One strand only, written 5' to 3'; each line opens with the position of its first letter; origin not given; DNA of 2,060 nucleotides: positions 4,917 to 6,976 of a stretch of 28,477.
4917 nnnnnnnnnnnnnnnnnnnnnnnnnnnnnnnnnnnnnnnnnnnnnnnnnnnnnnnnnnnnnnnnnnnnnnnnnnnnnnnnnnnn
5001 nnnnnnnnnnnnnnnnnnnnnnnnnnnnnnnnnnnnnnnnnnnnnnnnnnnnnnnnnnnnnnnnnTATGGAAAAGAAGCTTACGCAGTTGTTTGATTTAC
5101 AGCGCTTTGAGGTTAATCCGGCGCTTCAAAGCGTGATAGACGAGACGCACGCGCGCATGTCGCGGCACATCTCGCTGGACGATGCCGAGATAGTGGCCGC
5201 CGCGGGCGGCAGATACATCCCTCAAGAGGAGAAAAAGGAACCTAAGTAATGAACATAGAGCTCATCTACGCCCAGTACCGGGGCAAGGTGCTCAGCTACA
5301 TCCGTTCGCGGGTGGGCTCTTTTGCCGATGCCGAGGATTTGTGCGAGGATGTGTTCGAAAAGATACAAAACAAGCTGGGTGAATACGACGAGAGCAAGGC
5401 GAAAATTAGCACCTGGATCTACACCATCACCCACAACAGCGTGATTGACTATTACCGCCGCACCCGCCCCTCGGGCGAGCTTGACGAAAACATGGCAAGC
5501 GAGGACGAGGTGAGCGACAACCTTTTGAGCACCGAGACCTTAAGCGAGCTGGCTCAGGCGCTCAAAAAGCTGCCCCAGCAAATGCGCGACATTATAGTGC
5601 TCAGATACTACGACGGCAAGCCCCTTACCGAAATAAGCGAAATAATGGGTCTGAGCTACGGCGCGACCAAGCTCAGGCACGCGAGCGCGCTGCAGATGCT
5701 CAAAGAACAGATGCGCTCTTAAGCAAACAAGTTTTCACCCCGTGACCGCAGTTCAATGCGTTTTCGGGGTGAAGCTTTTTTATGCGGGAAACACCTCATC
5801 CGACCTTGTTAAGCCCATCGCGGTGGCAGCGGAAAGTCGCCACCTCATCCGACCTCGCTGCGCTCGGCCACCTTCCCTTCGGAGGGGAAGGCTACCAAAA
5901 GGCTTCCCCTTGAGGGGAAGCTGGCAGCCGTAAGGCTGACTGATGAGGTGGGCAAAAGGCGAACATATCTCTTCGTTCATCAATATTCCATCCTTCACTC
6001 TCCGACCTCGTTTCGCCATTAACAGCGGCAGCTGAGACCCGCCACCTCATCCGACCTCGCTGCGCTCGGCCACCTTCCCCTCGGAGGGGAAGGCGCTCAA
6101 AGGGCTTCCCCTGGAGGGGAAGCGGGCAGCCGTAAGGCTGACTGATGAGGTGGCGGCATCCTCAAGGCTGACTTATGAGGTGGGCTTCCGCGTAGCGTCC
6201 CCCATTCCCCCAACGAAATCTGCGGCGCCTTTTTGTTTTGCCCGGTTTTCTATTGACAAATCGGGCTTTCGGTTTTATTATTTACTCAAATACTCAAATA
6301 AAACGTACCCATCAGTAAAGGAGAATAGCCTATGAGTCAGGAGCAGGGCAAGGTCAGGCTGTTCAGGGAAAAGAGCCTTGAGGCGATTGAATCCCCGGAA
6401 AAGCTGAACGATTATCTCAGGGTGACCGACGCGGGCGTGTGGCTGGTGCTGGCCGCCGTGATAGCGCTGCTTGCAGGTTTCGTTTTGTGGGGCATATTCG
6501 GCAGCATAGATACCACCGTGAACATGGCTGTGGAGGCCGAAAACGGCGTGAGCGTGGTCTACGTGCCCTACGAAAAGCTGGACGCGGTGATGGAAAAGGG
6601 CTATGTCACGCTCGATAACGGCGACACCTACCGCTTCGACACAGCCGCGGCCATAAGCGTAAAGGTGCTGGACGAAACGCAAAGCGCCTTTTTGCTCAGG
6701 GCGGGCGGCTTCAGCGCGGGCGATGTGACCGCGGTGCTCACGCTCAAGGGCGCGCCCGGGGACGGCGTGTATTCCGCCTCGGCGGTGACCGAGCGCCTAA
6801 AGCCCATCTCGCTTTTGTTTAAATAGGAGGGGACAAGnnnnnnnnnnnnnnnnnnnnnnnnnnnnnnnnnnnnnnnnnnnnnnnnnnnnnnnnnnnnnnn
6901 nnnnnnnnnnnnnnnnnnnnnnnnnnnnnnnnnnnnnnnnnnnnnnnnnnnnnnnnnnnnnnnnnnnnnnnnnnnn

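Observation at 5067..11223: Candidate undescribed system: double-glycine peptide + ECF sigma + NHLP-type PCAT exporter, with no modification enzymes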

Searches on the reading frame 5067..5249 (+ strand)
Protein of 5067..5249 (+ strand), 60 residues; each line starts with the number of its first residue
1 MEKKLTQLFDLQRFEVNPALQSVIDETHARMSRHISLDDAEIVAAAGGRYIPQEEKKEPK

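Call 3: search_protein_families(library=ncbifam, proteins=[window:5067-5249:+], max_evalue=0.01)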
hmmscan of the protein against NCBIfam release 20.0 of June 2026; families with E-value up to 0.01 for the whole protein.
window:5067-5249:+ (60 aa): 0 families

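Call 4: search_protein_families(library=pfam, proteins=[window:5067-5249:+], max_evalue=0.01)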
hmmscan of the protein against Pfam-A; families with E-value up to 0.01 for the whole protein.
window:5067-5249:+ (60 aa): 0 families

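Call 7: find_homologous_proteins(query=window:5067-5249:+, max_evalue=10)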
Query window:5067-5249:+ (60 aa): 1 proteins with E <= 10 among 1 candidates.
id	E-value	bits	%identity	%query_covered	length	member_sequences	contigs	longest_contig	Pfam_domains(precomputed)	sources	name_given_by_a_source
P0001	2.0e-29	117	97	100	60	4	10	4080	-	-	-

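Call 10: find_encoding_contigs(protein=P0001, flank=10000, max_places=10)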
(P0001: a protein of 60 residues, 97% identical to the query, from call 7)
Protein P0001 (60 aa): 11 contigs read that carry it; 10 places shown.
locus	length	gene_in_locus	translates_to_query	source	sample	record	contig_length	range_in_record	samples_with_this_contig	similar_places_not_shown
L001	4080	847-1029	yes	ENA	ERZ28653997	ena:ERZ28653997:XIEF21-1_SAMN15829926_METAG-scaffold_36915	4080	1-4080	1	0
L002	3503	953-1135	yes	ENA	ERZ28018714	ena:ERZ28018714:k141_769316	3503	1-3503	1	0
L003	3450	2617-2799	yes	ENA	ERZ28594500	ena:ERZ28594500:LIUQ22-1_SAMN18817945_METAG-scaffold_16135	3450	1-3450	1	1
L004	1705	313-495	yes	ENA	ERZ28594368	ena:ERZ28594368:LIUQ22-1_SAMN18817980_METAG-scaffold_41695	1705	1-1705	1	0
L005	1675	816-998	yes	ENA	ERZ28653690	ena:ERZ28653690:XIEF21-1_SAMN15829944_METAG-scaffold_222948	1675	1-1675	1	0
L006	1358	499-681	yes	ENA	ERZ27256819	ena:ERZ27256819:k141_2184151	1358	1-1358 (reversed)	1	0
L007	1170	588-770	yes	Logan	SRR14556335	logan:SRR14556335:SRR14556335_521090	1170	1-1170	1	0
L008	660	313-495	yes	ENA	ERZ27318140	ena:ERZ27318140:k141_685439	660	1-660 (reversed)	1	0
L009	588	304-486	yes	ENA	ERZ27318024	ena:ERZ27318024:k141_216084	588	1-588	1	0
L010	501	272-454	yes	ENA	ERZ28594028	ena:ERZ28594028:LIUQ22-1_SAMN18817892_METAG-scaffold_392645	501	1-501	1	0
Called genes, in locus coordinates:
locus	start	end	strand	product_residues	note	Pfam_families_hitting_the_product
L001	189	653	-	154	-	PF01668:SmpB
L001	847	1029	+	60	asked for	-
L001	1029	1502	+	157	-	PF04542:Sigma70_r2, PF08281:Sigma70_r4_2, PF04545:Sigma70_r4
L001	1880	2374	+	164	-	-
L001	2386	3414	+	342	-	-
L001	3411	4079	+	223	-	?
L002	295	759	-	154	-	PF01668:SmpB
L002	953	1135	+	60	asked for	-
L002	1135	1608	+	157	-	PF04542:Sigma70_r2, PF08281:Sigma70_r4_2, PF04545:Sigma70_r4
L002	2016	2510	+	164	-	-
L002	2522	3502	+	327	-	?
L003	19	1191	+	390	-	PF01381:HTH_3, PF12844:HTH_19, PF13560:HTH_31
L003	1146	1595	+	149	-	-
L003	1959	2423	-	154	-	PF01668:SmpB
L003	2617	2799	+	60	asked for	-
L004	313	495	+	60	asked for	-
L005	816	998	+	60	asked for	-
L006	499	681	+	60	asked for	-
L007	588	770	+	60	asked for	-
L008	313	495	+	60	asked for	-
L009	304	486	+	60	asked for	-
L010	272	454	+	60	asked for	-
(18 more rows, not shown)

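Call 15: search_protein_representatives(protein=window:5067-5249:+)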
Query: 60 residues. Proteins with E-value up to 0.001 (for the whole library): 175; up to 1e-10: 1; up to 1e-30: 0. The best 150 are listed.
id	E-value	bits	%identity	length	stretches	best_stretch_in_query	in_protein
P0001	6.3e-30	116.6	97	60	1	1-60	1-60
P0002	2.2e-09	52.6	58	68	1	1-55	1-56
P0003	5.7e-09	51.3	54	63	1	1-52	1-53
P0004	3.8e-08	48.7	37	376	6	7-38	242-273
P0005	6.9e-08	47.9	53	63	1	1-59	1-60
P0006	8.9e-08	47.6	58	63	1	1-50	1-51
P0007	1.0e-07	47.4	56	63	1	1-53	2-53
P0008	1.9e-07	46.5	47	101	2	6-53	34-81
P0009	3.0e-07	46.0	53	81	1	1-49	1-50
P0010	4.2e-07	45.5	50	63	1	1-54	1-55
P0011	5.0e-07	45.3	51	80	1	2-58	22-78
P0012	5.2e-07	45.2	55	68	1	1-56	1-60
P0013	6.2e-07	45.0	50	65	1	2-57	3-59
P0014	7.0e-07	44.8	54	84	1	2-54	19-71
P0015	7.2e-07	44.8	52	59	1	1-53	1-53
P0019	1.0e-06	44.3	57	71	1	2-59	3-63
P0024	1.7e-06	43.6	47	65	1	1-58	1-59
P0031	3.5e-06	42.6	49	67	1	1-59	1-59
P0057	1.5e-05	40.7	56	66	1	1-48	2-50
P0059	1.7e-05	40.5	46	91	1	1-58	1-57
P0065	2.2e-05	40.1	55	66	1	1-50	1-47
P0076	4.2e-05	39.3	51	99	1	1-53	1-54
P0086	9.3e-05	38.2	42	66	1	2-58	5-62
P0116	2.2e-04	37.0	53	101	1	2-58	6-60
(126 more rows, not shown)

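Call 31: search_protein_families(library=ncbifam, alignment_id=A1, max_evalue=1)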
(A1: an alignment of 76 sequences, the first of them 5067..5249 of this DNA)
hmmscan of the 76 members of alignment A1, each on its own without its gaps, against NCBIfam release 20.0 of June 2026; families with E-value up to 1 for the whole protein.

A. member 1, window:5067-5249:+ (60 aa): 0 families

B. families by the number of members that match (of 76 scanned): 30 families (the first 25 are shown)
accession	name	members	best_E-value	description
NF002492.0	PRK01810.1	5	0.0027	DNA polymerase IV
NF038167.1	cyan_ocin_like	4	0.018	CTB family bacteriocin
NF003560.1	PRK05244.1-1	2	0.039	Der GTPase-activating protein YihI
NF011257.0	PRK14663.1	1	0.002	holo-[acyl-carrier-protein] synthase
TIGR03949.1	bact_IIb_cerein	1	0.0024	class IIb bacteriocin, lactobin A/cerein 7B family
NF007365.0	PRK09862.1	1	0.0075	YifB family Mg chelatase-like AAA ATPase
NF008141.0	PRK10892.1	1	0.0092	arabinose-5-phosphate isomerase KdsD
TIGR03859.1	PQQ_PqqD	1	0.0098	pyrroloquinoline quinone biosynthesis peptide chaperone PqqD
NF011251.0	PRK14657.1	1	0.012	holo-[acyl-carrier-protein] synthase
TIGR02874.1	spore_ytfJ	1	0.019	GerW family sporulation protein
NF002535.0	PRK02079.1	1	0.025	pyrroloquinoline quinone biosynthesis peptide chaperone PqqD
TIGR03090.1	SASP_tlp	1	0.025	small acid-soluble spore protein Tlp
NF008355.0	PRK11144.1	1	0.031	molybdenum ABC transporter ATP-binding protein ModC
NF041705.1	RIPP_cyclo_YhhA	1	0.032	YhhA family cyclophane-containing RiPP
NF008191.0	PRK10945.1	1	0.045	hemolysin expression modulator Hha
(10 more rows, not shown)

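Call 32: search_protein_families(library=pfam, alignment_id=A1, max_evalue=1)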
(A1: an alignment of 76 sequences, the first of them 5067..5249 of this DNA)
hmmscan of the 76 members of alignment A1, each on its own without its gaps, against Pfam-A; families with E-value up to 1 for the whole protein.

A. member 1, window:5067-5249:+ (60 aa): 0 families

B. families by the number of members that match (of 76 scanned): 33 families (the first 25 are shown)
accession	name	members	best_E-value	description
PF01028.25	Topoisom_I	9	0.00067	Eukaryotic DNA topoisomerase I, catalytic core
PF17840.6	Tugs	2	0.055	Tethering Ubl4a to BAGS domain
PF08719.17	NADAR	2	0.058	NADAR domain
PF18833.7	TPR_22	1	0.015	Tetratricopeptide repeat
PF11488.14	Lge1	1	0.022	Transcriptional regulatory protein LGE1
PF19824.4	Tlp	1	0.031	Small, acid-soluble spore protein Tlp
PF08042.16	PqqA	1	0.036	PqqA family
PF23204.1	KIF21A_2nd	1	0.039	KIF21A-like domain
PF10439.15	Bacteriocin_IIc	1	0.041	Bacteriocin class II with double-glycine leader peptide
PF06969.22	HemN_C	1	0.047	HemN C-terminal domain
PF13801.11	Metal_resist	1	0.052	Heavy-metal resistance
PF22560.2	GMT-wHTH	1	0.061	GMT-like wHTH domain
PF17839.6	CNP_C_terminal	1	0.074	C-terminal domain of cyclic nucleotide phosphodiesterase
PF09832.14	DUF2059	1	0.094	Uncharacterized protein conserved in bacteria (DUF2059)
PF14824.11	Sirohm_synth_M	1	0.096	Sirohaem biosynthesis protein central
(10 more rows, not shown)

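Call 52: predict_structure(alignment_id=A1)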
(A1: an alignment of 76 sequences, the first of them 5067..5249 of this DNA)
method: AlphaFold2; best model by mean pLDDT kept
length: 60 residues; sequences in the alignment: 76
mean_pLDDT: 70.1   pTM: 0.33
mean pLDDT of the five models: 70.1, 65.9, 65.4, 63.8, 63.0
residues with pLDDT >= 90: 0; 70-90: 26; 50-70: 34; < 50: 0
segments of 3 or more residues with pLDDT < 50: none
pLDDT, mean of each block of 10 residues (from residue 1): 77 72 80 67 64 60
secondary structure, 60 per line:
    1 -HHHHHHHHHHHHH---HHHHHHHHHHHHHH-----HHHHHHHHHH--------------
elements in order: H2-14 H18-31 H37-46

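Call 63: find_encoding_contigs(protein=P0019, flank=8000, max_places=3)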
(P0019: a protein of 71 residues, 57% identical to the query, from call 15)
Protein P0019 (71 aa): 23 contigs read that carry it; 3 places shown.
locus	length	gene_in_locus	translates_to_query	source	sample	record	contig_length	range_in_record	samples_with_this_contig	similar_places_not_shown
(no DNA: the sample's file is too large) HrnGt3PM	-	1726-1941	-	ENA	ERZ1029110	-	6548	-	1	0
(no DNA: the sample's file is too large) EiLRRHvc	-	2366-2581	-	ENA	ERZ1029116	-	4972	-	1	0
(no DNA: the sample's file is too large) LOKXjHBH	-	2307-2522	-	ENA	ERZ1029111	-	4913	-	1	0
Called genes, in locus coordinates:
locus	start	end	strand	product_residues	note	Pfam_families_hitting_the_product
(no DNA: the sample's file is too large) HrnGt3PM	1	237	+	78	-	?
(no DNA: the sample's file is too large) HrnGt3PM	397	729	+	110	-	PF08230:CW_7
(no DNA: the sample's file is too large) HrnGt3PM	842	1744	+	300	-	PF22541:DUF7005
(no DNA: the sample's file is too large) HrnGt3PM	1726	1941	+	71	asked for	-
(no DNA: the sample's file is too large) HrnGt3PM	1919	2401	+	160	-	PF04542:Sigma70_r2, PF08281:Sigma70_r4_2, PF04545:Sigma70_r4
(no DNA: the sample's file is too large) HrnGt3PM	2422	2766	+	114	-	-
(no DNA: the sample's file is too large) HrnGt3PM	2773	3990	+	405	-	PF02698:DUF218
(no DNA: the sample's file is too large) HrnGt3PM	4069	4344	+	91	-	PF01476:LysM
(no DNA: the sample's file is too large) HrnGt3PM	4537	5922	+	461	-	PF01582:TIR, PF08937:ThsB_TIR (weak), PF13676:TIR_2, PF08238:Sel1 (faint)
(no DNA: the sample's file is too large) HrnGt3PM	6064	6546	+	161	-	?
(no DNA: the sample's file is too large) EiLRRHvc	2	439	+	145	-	?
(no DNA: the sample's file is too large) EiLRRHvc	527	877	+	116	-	PF08230:CW_7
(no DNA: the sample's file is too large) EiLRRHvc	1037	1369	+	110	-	PF08230:CW_7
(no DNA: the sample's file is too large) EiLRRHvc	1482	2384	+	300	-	PF22541:DUF7005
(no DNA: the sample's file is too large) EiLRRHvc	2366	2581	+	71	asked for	-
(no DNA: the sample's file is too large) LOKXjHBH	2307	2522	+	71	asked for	-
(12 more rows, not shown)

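Call 64: find_encoding_contigs(protein=P0059, flank=8000, max_places=3)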
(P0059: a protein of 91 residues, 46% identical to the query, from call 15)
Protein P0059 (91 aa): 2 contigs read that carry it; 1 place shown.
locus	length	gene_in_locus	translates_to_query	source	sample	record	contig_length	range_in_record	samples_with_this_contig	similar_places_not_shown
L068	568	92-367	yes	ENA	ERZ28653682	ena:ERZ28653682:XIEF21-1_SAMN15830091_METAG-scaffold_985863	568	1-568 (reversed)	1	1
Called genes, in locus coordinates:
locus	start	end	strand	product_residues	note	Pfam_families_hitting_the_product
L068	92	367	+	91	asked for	-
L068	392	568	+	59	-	?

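Call 65: find_encoding_contigs(protein=P0086, flank=8000, max_places=3)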
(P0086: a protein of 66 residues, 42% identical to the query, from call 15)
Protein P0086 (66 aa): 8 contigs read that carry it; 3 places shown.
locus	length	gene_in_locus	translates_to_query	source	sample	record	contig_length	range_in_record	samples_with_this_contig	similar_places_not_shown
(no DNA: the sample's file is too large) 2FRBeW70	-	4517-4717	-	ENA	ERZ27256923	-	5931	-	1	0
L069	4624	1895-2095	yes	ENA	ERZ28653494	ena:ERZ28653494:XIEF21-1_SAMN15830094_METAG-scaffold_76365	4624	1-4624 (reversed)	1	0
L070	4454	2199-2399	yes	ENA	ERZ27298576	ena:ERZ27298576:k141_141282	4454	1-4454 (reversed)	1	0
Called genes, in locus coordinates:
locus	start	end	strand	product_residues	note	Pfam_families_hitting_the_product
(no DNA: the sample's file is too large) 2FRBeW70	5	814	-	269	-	PF01183:Glyco_hydro_25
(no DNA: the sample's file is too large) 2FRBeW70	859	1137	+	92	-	-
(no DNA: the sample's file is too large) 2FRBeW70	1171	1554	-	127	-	-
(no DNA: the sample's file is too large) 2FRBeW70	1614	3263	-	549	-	PF00128:Alpha-amylase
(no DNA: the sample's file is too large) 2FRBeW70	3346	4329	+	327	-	PF00962:A_deaminase, PF19326:AMP_deaminase (weak)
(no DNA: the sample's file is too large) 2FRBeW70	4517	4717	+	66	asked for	-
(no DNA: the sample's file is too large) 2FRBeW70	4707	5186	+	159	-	PF07638:Sigma70_ECF (weak), PF04542:Sigma70_r2, PF08281:Sigma70_r4_2, PF04545:Sigma70_r4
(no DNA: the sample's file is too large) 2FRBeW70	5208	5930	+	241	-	?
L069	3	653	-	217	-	?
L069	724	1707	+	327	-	PF00962:A_deaminase, PF19326:AMP_deaminase (weak)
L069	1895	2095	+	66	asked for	-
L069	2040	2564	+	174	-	PF07638:Sigma70_ECF (weak), PF04542:Sigma70_r2, PF08281:Sigma70_r4_2, PF04545:Sigma70_r4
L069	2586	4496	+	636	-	PF05649:Peptidase_M13_N, PF01431:Peptidase_M13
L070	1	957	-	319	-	?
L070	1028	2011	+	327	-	PF00962:A_deaminase, PF19326:AMP_deaminase (weak)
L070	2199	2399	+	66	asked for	-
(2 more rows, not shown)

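Call 78: list_cluster_members(proteins=[P0003, P0005, P0012, P0019, P0024, P0031, P0057, P0065, P0116, P0076])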
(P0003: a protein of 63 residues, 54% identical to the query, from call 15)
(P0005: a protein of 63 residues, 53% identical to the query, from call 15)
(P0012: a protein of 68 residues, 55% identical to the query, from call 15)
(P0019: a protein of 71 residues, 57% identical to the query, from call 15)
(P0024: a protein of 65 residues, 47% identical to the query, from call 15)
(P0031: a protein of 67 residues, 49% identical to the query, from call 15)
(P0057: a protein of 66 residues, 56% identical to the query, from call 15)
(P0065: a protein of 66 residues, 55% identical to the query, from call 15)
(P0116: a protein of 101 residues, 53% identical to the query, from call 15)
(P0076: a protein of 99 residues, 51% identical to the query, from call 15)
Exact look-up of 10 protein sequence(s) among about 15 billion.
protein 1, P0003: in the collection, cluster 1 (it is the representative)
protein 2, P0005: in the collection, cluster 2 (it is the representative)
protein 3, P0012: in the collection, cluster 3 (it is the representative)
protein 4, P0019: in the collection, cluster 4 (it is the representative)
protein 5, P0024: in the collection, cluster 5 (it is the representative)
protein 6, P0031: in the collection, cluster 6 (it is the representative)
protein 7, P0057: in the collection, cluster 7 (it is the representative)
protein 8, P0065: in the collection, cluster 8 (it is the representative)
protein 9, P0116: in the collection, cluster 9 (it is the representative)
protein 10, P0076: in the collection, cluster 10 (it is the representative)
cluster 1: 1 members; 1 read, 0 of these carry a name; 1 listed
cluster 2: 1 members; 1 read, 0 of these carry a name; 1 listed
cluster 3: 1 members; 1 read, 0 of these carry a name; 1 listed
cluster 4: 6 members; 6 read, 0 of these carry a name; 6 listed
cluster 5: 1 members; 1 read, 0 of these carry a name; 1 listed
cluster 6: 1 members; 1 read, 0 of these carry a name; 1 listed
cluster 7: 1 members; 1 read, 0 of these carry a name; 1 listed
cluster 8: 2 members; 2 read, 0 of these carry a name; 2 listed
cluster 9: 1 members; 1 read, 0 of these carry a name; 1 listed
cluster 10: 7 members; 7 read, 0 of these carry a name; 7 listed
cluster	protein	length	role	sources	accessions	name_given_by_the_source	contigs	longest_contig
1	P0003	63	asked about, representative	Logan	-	-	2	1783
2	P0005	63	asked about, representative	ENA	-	-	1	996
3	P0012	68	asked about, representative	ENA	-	-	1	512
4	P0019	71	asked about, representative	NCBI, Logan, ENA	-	-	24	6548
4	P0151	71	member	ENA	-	-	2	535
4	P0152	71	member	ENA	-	-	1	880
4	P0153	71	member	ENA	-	-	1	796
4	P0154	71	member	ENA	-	-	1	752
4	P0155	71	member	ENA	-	-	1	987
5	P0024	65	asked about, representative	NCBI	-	-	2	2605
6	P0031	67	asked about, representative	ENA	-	-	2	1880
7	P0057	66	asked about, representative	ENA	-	-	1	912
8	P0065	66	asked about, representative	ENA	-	-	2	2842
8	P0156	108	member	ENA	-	-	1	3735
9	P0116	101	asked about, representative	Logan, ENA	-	-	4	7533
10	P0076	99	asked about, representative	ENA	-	-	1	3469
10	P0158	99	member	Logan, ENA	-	-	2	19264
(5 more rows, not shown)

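Call 79: find_encoding_contigs(protein=P0158, flank=9000, max_places=2)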
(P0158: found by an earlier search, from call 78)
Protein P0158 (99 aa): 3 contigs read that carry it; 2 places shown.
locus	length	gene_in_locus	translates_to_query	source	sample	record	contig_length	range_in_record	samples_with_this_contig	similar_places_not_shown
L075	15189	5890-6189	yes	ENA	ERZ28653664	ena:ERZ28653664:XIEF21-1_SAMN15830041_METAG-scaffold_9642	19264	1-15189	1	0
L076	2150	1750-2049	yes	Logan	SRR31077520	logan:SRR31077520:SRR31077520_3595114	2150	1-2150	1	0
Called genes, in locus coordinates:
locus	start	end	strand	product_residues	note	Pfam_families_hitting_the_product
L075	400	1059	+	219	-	-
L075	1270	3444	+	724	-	PF02743:dCache_1, PF22673:MCP-like_PDC_1 (weak), PF07228:SpoIIE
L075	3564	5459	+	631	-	PF00563:EAL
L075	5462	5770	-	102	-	PF00072:Response_reg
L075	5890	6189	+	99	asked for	-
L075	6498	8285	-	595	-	PF00150:Cellulase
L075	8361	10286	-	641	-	-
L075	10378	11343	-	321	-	PF00528:BPD_transp_1 (faint)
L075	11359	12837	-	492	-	PF00528:BPD_transp_1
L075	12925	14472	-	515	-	-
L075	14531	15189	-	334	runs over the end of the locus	PF00356:LacI, PF00532:Peripla_BP_1, PF13407:Peripla_BP_4 (weak), PF13377:Peripla_BP_3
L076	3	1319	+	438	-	?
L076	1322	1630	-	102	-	PF00072:Response_reg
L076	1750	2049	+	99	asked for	-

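Call 80: find_encoding_contigs(protein=P0116, flank=8000, max_places=2)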
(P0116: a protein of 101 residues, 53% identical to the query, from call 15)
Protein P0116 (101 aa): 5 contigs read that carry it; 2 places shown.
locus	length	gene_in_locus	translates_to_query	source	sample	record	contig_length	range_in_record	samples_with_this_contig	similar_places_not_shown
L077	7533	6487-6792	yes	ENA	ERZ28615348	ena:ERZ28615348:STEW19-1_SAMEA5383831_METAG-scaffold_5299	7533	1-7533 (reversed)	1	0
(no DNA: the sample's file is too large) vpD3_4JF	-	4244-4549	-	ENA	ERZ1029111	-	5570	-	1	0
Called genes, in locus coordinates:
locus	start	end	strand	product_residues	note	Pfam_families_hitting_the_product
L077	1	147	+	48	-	?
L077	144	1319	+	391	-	PF20706:GT4-conflict, PF00534:Glycos_transf_1, PF13692:Glyco_trans_1_4, PF13524:Glyco_trans_1_2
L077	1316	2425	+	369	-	PF13439:Glyco_transf_4, PF20706:GT4-conflict (weak), PF00534:Glycos_transf_1, PF13692:Glyco_trans_1_4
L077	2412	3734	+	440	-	PF03721:UDPG_MGDP_dh_N, PF00984:UDPG_MGDP_dh, PF03720:UDPG_MGDP_dh_C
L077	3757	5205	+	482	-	PF01943:Polysacc_synt, PF13440:Polysacc_synt_3 (faint)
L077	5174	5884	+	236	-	-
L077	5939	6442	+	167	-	PF04542:Sigma70_r2, PF08281:Sigma70_r4_2, PF04545:Sigma70_r4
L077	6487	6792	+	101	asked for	-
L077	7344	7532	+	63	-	?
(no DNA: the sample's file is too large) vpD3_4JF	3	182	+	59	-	?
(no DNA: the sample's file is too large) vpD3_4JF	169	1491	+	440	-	PF03721:UDPG_MGDP_dh_N, PF00984:UDPG_MGDP_dh, PF03720:UDPG_MGDP_dh_C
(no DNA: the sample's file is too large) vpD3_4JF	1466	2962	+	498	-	PF01943:Polysacc_synt, PF13440:Polysacc_synt_3 (faint)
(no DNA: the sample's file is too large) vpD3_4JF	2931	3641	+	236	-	-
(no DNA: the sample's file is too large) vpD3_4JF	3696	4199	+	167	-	PF04542:Sigma70_r2, PF08281:Sigma70_r4_2, PF04545:Sigma70_r4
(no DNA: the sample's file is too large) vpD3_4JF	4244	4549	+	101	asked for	-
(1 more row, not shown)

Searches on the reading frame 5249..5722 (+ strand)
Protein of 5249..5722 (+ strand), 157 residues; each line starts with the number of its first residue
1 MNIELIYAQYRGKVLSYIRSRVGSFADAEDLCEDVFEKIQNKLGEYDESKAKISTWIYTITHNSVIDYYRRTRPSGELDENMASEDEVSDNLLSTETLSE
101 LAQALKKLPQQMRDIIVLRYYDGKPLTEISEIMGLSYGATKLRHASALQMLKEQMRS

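Call 3: search_protein_families(library=ncbifam, proteins=[window:5249-5722:+], max_evalue=0.01)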
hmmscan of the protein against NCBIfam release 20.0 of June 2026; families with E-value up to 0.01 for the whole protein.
window:5249-5722:+ (157 aa): 96 families (the best 25 are shown)
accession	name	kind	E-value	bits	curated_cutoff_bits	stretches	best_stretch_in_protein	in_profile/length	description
TIGR02952.1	Sig70_famx2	equivalog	2.1e-30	105.9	206.45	1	5-155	15-170/170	ECF subfamily RNA polymerase sigma factor, BldN family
TIGR02937.1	sigma70-ECF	superfamily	2.1e-30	105.5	42.9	1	6-155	6-165/165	sigma-70 family RNA polymerase sigma factor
NF007215.0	PRK09637.1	equivalog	6.5e-28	97.9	212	1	1-155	1-154/181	RNA polymerase sigma factor SigZ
TIGR02959.1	SigZ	equivalog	1.1e-27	96.9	168.65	1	8-155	2-148/170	RNA polymerase sigma factor SigZ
TIGR02985.1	Sig70_bacteroi1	subfamily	2.8e-24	86.2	126.4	1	4-155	4-162/162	RNA polymerase sigma-70 factor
NF009166.1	PRK12513.1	equivalog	1.1e-22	80.6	206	1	4-155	25-186/193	RNA polymerase sigma factor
NF007223.0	PRK09641.1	equivalog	5.7e-22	78.5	209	1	9-156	26-185/187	RNA polymerase sigma factor SigW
NF007222.0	PRK09640.1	equivalog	1.3e-20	73.8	194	1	9-156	34-183/188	RNA polymerase sigma factor SigX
TIGR02950.1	SigM_subfam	subfamily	1.5e-20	73.7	147.95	1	3-153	2-156/159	RNA polymerase sigma factor, SigM family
NF006930.0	PRK09415.1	subfamily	1.9e-20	73.4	198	1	3-156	18-176/179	RNA polymerase factor sigma C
TIGR02983.1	SigE-fam_strep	subfamily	7.5e-20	71.4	141.55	1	9-156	14-159/162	SigE family RNA polymerase sigma factor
NF004113.0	PRK05602.1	equivalog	4.7e-19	68.8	208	1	22-141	66-187/211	RNA polymerase sigma factor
TIGR02948.1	SigW_bacill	equivalog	6.6e-19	68.7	243.1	1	9-156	26-185/187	RNA polymerase sigma factor SigW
NF058625.1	sigma_PG0214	equivalog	3.8e-18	65.8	130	1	8-155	11-161/170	GFO_1088 family ECF-type sigma factor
NF007216.0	PRK09638.1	equivalog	3.8e-17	62.6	194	1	26-156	43-175/180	RNA polymerase sigma factor SigY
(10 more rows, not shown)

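Call 4: search_protein_families(library=pfam, proteins=[window:5249-5722:+], max_evalue=0.01)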
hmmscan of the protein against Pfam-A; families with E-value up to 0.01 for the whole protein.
window:5249-5722:+ (157 aa): 4 families
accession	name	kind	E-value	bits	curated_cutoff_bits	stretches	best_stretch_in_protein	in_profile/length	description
PF04542.20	Sigma70_r2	-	3e-17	62.6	24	1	6-73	1-69/71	Sigma-70 region 2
PF04545.22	Sigma70_r4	-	3.3e-12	46.2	24.1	1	104-153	1-50/50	Sigma-70, region 4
PF08281.18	Sigma70_r4_2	-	4.3e-11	42.7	25.7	1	100-149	3-52/54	Sigma-70, region 4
PF07638.17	Sigma70_ECF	-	0.00047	20.5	21.1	1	76-156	106-184/185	ECF sigma factor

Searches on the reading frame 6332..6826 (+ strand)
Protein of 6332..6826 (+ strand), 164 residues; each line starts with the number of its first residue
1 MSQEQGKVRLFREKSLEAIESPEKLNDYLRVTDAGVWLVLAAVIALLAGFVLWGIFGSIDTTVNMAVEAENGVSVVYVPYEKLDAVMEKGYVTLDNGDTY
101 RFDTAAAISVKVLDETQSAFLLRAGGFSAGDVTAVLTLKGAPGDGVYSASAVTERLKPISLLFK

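Call 3: search_protein_families(library=ncbifam, proteins=[window:6332-6826:+], max_evalue=0.01)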
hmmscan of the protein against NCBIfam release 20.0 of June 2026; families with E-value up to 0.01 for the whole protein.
window:6332-6826:+ (164 aa): 1 family
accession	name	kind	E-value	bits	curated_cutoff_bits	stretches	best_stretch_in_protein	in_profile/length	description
TIGR03794.1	NHLM_micro_HlyD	equivalog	1.5e-08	34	156.2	1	20-64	3-47/421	NHLP bacteriocin system secretion protein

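Call 4: search_protein_families(library=pfam, proteins=[window:6332-6826:+], max_evalue=0.01)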
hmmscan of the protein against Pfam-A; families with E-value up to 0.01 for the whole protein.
window:6332-6826:+ (164 aa): 0 families
